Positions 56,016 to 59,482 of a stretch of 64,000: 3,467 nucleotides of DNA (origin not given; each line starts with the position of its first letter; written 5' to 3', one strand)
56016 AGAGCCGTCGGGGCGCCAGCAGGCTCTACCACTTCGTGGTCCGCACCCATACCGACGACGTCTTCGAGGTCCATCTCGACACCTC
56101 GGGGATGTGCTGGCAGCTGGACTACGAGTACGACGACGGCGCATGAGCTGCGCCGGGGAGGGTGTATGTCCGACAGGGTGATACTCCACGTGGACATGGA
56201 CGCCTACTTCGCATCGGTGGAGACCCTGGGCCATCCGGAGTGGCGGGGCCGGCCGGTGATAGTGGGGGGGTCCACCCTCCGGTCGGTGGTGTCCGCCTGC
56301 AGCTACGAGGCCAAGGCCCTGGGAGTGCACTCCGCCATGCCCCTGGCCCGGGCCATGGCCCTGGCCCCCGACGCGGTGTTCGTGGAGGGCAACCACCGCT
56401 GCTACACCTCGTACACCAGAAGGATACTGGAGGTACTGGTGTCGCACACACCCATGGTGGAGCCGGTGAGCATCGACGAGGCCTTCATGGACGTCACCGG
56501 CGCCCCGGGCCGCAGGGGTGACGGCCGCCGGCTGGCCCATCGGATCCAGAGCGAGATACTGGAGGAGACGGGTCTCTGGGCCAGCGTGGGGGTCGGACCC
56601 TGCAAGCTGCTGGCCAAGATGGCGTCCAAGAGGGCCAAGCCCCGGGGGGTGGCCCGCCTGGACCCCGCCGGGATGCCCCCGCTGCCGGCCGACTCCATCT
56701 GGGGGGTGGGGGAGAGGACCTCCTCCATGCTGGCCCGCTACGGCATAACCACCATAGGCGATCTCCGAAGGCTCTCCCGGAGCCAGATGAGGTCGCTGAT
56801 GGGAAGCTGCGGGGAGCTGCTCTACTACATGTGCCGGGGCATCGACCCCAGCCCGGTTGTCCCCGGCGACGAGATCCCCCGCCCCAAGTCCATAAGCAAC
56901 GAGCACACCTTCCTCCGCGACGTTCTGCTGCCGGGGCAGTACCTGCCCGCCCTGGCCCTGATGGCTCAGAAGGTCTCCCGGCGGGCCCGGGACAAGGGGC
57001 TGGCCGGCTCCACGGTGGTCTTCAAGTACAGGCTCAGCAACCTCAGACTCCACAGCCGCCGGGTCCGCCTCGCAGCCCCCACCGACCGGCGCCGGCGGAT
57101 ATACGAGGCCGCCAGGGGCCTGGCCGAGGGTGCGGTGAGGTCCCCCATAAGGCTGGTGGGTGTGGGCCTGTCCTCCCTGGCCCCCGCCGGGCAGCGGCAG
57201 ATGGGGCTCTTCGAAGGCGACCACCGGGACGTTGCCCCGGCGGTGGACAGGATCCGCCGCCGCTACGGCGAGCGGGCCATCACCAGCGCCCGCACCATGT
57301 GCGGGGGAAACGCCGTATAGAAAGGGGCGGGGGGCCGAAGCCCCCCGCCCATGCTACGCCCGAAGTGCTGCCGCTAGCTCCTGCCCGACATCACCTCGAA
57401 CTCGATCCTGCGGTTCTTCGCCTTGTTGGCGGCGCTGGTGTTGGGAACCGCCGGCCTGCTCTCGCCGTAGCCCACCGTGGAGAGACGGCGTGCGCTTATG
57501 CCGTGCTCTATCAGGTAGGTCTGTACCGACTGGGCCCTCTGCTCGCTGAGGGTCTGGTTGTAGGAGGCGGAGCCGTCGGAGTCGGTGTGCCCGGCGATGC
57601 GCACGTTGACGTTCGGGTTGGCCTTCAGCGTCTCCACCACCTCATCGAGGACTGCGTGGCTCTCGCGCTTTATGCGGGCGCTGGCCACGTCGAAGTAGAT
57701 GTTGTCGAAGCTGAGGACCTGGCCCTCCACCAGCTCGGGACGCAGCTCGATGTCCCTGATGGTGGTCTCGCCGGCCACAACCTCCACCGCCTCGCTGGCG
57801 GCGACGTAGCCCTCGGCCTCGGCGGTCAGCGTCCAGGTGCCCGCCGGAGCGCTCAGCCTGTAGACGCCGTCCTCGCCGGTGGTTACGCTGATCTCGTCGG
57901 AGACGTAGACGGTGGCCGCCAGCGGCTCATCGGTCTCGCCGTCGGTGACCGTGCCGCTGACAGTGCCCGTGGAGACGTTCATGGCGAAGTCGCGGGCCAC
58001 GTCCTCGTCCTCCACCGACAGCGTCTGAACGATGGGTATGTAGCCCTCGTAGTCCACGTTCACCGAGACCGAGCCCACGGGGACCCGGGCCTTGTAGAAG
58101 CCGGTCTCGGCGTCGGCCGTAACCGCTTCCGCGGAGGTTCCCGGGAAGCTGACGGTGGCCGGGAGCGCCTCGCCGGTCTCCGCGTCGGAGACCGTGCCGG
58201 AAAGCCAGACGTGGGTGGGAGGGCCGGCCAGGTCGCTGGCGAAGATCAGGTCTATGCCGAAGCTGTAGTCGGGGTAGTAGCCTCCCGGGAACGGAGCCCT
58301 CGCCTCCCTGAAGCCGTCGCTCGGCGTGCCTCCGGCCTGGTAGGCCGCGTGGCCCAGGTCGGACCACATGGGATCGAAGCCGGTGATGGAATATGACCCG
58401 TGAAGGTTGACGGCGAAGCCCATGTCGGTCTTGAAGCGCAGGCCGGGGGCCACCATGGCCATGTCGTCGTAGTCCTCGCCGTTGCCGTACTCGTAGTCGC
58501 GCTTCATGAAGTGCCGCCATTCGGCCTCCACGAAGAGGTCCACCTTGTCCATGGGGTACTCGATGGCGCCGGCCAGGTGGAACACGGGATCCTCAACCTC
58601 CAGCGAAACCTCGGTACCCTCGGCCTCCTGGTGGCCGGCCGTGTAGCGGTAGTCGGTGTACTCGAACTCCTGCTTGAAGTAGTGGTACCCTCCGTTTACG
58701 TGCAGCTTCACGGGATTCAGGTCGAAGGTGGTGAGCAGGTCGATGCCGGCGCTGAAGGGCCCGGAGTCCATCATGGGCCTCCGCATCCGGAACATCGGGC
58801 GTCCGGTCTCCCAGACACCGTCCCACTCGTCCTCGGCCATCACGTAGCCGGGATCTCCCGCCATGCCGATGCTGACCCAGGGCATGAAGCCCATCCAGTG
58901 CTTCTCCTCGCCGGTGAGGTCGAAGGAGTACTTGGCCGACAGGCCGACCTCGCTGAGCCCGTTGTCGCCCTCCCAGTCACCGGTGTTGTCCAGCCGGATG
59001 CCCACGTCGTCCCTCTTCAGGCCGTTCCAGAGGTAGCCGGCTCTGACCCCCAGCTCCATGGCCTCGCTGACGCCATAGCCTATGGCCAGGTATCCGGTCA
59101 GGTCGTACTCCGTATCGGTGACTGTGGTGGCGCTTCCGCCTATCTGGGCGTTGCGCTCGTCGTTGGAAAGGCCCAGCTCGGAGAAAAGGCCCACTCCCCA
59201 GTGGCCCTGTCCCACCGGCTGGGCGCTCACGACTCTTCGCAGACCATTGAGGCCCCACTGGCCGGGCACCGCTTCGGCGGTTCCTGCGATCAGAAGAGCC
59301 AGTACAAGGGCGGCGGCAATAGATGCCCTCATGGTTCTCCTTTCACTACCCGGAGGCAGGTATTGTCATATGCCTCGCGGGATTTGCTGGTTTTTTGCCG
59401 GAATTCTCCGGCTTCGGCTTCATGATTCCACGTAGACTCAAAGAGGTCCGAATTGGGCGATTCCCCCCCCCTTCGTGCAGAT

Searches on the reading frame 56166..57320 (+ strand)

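Call 44: search_protein_families(library=ncbifam, proteins=[window:56166-57320:+], max_evalue=0.01)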
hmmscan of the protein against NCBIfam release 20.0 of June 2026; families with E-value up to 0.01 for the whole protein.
window:56166-57320:+ (384 aa): 10 families
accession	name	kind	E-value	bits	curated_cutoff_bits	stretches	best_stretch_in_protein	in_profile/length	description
NF002882.0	PRK03348.1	equivalog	1e-97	327.8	389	1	2-357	3-361/461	DNA polymerase IV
NF002751.0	PRK02794.1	equivalog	3.3e-87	293.1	371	1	6-378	40-418/425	DNA polymerase IV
NF002848.0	PRK03103.1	subfamily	2.5e-86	289.7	381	1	2-378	2-392/410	DNA polymerase IV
NF002677.0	PRK02406.1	equivalog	2.1e-83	280.4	256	1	3-342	5-347/357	DNA polymerase IV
NF003015.0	PRK03858.1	subfamily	1.4e-82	277.9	367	1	4-378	7-386/399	DNA polymerase IV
NF010731.0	PRK14133.1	equivalog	2.6e-76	257.2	362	1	3-350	2-348/352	DNA polymerase IV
NF002492.0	PRK01810.1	equivalog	1.2e-68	231.8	399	1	3-376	9-393/412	DNA polymerase IV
NF002883.0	PRK03352.1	equivalog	3e-65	220.7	330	1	3-336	4-340/347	DNA polymerase IV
NF002292.0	PRK01216.1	equivalog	4.8e-39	134.4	339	1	5-221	2-227/351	DNA polymerase IV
NF002955.0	PRK03609.1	subfamily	1e-27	97.1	431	1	8-206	4-212/422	translesion error-prone DNA polymerase V subunit UmuC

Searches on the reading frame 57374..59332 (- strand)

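Call 34: search_protein_families(library=pfam, proteins=[window:57374-59332:-], max_evalue=0.00001)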
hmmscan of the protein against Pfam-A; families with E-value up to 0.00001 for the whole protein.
window:57374-59332:- (652 aa): 5 families
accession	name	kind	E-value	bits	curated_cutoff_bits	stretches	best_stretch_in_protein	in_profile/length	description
PF00691.25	OmpA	-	9.1e-26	90.5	27.2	1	546-641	1-98/98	OmpA family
PF13620.12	CarboxypepD_reg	-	1.7e-19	70.4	32.3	1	457-530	1-81/82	Carboxypeptidase regulatory-like domain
PF13715.12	CarbopepD_reg_2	-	3.2e-16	59.6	32.2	1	458-535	1-81/88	CarboxypepD_reg-like domain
PF23374.1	Fn3_arc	-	1.9e-09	37.9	28.9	1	444-508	9-73/78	Archaeal fibronectin-III type-like domain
PF08308.17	PEGA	-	1e-07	32.2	20.8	0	493-533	29-70/71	PEGA domain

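Call 44: search_protein_families(library=ncbifam, proteins=[window:57374-59332:-], max_evalue=0.01)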
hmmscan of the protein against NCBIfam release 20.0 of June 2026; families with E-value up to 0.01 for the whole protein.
window:57374-59332:- (652 aa): 41 families (the best 25 are shown)
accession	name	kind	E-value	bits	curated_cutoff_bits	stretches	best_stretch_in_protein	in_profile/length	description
NF053611.1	YiaD_Gzip_OmpA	equivalog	2e-37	128.9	175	1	543-646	102-205/206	YiaD family glycine zipper/OmpA-like lipoprotein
NF052230.1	T9SS_PorE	exception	6.1e-33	114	600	1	449-637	416-609/648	PorE family type IX secretion system protein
NF053612.1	anchor_PA1041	equivalog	5.4e-30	105.1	250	1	540-647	125-235/236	PA1041 family peptidoglycan-binding anchor lipoprotein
NF053607.1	CHU_0125_OmpA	equivalog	3.6e-29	101.7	620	1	533-648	521-637/639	CHU_0125 family OmpA-like outer membrane integrity protein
NF053613.1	OMP_toxin_LptF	equivalog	3.1e-28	99.1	400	1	537-646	135-244/256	lipotoxin F family OmpA-related lipoprotein LptF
TIGR02802.1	Pal_lipo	equivalog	7.2e-27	93.5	125.35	1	545-645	2-102/104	peptidoglycan-associated lipoprotein Pal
NF045787.1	OmpABordt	equivalog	3.6e-25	88.8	200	1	538-651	80-193/194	outer membrane protein OmpA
NF033763.1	exchanger_TraB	exception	5.6e-24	84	700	1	538-648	387-498/522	outer membrane exchange protein TraB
NF053585.1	OMP_LP_YfiB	equivalog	3.1e-23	82.4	128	1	543-644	56-157/163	outer membrane lipoprotein YfiB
NF007804.1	PRK10510.1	equivalog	1.7e-21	76.6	307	1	543-645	112-214/219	OmpA family lipoprotein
TIGR03789.1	pdsO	hypoth_equivalog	4.8e-21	75.5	152.2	1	544-644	140-240/243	sortase-associated OmpA-like protein PdsO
TIGR03350.1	type_VI_ompA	equivalog_domain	3.2e-20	72.5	139.8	1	545-647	32-137/137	type VI secretion system protein TssL, long form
NF008067.1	PRK10802.1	equivalog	1.9e-19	70.2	261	1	544-643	68-167/171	peptidoglycan-associated lipoprotein Pal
NF006541.1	PRK09038.1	equivalog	4.3e-18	65.9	283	1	543-648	141-249/253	flagellar motor protein MotD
NF008071.1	PRK10808.1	equivalog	3e-17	63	277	1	544-643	232-333/358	porin OmpA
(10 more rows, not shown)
